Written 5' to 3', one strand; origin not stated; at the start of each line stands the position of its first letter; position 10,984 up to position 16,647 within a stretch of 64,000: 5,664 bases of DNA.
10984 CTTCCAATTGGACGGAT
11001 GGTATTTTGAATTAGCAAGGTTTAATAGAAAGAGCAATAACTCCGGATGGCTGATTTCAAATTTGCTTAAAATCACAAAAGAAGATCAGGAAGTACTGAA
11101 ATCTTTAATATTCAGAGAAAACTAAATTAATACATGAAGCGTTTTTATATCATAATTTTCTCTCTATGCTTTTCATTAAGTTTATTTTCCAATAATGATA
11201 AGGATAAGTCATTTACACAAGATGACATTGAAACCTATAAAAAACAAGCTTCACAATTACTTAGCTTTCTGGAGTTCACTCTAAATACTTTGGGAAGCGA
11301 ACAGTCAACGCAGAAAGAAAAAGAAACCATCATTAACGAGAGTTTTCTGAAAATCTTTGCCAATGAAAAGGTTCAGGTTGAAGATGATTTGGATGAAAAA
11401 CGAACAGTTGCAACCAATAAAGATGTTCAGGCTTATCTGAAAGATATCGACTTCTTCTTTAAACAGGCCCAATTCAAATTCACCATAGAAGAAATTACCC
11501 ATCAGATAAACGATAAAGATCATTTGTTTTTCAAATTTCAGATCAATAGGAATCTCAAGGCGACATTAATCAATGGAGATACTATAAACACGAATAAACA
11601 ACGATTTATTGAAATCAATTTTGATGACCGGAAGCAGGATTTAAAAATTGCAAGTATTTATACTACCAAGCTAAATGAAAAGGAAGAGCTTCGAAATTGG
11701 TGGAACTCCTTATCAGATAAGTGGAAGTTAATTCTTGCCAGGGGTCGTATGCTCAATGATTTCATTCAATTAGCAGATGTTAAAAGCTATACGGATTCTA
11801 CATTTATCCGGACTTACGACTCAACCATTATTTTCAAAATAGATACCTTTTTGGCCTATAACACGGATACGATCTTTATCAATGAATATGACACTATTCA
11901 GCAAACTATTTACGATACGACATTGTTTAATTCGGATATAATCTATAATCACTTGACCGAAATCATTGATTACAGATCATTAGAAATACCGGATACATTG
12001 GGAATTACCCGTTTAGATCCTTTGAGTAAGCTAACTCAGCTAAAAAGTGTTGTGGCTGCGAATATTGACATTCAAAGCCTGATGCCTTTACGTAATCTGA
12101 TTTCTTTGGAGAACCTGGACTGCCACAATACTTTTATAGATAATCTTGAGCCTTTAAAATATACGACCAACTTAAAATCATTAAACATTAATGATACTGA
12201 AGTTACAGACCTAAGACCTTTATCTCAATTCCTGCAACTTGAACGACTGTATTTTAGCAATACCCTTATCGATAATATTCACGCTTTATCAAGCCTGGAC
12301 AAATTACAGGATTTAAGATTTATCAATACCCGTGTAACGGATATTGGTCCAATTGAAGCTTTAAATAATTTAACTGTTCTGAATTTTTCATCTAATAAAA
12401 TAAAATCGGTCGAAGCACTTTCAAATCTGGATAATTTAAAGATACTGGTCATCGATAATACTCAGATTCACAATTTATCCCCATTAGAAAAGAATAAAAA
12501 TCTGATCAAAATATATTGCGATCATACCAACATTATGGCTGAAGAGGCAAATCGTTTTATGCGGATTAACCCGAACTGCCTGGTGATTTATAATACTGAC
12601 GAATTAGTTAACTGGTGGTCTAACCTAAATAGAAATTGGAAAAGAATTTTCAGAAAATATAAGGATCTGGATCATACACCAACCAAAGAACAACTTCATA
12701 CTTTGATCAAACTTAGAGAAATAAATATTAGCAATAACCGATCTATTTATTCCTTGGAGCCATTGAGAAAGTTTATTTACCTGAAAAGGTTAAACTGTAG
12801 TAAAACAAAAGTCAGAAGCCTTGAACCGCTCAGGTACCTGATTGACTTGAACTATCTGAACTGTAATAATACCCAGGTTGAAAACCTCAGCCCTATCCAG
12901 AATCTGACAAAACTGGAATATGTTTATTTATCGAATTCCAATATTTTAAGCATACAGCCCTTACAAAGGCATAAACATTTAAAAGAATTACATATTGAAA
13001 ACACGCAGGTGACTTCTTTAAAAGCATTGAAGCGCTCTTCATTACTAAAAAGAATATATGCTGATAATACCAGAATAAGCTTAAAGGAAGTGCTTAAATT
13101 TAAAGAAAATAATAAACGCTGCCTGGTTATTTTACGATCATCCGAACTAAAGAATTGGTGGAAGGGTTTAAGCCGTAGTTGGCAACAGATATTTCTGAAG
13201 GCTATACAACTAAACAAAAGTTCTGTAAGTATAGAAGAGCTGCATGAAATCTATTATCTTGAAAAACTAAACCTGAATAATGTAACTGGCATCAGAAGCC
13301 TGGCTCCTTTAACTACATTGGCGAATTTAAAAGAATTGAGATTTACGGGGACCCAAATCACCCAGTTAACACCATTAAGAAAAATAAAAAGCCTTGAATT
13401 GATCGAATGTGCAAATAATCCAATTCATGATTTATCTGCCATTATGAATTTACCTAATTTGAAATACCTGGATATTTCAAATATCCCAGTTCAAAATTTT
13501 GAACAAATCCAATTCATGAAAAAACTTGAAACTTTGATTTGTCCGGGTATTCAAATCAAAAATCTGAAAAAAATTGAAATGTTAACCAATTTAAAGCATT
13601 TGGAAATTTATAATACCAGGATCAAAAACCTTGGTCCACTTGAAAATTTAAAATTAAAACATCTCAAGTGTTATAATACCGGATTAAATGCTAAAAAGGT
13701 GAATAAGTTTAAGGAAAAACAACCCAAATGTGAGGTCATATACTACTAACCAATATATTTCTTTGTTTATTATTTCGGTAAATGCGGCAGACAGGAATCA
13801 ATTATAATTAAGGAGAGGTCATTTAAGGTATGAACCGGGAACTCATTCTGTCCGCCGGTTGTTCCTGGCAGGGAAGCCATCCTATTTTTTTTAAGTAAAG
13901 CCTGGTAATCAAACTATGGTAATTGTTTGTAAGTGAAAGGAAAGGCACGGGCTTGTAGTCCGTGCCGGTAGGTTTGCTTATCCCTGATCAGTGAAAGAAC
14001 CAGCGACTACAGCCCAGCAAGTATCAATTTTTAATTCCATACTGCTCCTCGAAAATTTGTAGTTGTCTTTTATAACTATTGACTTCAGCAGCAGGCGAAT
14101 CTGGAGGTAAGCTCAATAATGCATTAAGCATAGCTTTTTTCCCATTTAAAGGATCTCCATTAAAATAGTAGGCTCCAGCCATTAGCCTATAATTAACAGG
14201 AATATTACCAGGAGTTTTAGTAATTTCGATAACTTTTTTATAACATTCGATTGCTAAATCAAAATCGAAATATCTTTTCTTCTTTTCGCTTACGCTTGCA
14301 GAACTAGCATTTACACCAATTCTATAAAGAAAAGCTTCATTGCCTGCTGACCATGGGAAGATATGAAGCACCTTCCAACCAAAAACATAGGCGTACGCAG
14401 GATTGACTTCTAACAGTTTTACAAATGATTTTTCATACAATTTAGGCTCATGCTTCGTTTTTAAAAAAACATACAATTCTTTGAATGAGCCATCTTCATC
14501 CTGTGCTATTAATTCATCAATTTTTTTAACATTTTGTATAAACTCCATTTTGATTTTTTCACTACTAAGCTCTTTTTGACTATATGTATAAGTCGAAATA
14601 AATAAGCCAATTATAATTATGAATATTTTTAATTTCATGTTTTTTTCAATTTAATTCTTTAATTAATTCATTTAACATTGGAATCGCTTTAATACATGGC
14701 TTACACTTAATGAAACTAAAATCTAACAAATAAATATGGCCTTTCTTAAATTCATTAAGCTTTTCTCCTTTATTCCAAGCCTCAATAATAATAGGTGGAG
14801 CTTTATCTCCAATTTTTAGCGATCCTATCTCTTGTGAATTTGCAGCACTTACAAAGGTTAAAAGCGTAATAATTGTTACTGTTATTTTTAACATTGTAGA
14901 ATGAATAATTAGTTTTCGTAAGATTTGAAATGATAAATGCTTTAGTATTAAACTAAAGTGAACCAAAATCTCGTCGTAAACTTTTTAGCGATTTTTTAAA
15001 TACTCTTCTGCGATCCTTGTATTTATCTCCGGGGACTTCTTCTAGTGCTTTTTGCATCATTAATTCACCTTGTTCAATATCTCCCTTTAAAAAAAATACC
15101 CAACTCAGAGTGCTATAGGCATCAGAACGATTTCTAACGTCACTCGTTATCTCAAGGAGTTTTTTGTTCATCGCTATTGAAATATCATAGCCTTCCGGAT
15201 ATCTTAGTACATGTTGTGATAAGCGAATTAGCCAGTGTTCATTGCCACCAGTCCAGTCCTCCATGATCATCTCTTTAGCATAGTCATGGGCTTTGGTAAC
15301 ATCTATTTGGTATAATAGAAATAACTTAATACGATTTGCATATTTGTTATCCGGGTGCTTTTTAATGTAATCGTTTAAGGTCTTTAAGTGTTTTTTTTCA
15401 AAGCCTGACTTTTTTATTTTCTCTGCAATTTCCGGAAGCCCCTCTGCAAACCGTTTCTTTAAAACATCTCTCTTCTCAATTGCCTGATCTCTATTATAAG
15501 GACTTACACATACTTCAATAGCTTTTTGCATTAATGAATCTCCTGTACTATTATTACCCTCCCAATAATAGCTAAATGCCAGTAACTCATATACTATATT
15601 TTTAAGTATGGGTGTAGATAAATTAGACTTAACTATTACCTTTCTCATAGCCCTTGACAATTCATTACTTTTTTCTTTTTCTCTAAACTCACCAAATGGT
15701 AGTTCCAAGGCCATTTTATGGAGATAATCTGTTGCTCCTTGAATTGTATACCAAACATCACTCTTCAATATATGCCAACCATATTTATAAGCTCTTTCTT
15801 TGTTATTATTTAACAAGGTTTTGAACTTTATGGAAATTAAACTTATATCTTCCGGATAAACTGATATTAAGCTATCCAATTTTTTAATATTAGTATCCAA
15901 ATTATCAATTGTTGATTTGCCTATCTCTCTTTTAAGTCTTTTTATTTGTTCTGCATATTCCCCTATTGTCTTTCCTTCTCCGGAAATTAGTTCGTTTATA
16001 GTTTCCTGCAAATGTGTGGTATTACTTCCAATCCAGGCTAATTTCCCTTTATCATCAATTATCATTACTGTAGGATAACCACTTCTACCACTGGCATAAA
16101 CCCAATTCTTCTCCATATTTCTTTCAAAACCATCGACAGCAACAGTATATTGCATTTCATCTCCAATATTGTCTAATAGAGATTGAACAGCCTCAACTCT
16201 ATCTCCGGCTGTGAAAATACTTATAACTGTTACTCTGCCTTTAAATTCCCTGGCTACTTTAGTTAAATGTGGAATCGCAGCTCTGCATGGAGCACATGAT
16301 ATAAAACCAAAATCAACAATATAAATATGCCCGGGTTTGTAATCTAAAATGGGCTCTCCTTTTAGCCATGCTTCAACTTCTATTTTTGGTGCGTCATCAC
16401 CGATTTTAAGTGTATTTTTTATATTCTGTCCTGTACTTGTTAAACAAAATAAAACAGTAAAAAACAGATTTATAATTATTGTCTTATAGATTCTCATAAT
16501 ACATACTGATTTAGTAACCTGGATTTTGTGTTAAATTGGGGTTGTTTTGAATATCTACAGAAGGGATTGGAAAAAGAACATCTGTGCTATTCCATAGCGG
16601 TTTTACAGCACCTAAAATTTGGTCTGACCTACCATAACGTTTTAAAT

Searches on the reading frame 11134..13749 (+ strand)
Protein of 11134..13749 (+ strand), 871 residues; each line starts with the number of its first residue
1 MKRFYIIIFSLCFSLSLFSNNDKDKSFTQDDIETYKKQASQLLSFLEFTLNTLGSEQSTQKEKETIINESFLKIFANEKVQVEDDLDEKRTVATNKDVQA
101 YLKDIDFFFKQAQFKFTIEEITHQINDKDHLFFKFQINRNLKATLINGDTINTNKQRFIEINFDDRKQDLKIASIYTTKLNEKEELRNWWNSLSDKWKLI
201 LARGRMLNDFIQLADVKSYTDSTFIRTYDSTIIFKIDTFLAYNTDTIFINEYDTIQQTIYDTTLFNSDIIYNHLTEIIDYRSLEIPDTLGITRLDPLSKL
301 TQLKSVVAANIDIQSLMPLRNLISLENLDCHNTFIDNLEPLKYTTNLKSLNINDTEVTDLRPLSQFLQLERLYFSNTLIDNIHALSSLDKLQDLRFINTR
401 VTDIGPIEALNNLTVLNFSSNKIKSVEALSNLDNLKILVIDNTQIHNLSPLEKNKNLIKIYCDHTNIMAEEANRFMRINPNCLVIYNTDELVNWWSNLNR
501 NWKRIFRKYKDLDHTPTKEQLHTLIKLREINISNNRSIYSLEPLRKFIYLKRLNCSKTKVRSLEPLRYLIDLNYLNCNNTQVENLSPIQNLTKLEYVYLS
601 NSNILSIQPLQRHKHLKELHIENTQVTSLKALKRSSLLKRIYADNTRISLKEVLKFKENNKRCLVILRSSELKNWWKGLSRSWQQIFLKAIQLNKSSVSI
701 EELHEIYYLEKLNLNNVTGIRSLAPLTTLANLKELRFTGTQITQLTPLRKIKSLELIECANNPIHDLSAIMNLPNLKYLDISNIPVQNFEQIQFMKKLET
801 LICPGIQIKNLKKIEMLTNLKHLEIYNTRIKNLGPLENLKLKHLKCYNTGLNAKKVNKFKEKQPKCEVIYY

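Call 52: search_protein_families(library=pfam, proteins=[window:11134-13749:+], max_evalue=0.00001)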
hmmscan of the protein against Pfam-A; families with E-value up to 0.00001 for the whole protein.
window:11134-13749:+ (871 aa): 4 families
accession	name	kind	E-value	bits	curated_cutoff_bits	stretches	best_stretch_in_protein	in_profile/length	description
PF12799.13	LRR_4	-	8.3e-49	162.9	27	2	390-431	2-44/44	Leucine Rich repeats (2 copies)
PF23952.1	LRR_EndoS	-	2.4e-15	57.2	27.9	0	700-783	38-115/116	Endo-beta-N-acetylglucosaminidase EndoS LRR domain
PF23598.1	LRR_14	-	7.7e-14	51.6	40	1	743-844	16-124/353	Leucine-rich repeat region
PF13855.12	LRR_8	-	3.3e-08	33.6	27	0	406-445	20-61/61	Leucine rich repeat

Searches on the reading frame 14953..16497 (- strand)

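Call 53: search_protein_families(library=pfam, proteins=[window:14953-16497:-], max_evalue=0.00001)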
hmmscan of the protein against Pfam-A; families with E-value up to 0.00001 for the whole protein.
window:14953-16497:- (514 aa): 2 families
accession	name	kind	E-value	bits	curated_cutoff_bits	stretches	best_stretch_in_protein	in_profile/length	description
PF00578.27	AhpC-TSA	-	7.2e-07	29.6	26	1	32-155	1-123/124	AhpC/TSA family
PF08534.16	Redoxin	-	2.8e-06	27.6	26.6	1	60-158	33-133/148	Redoxin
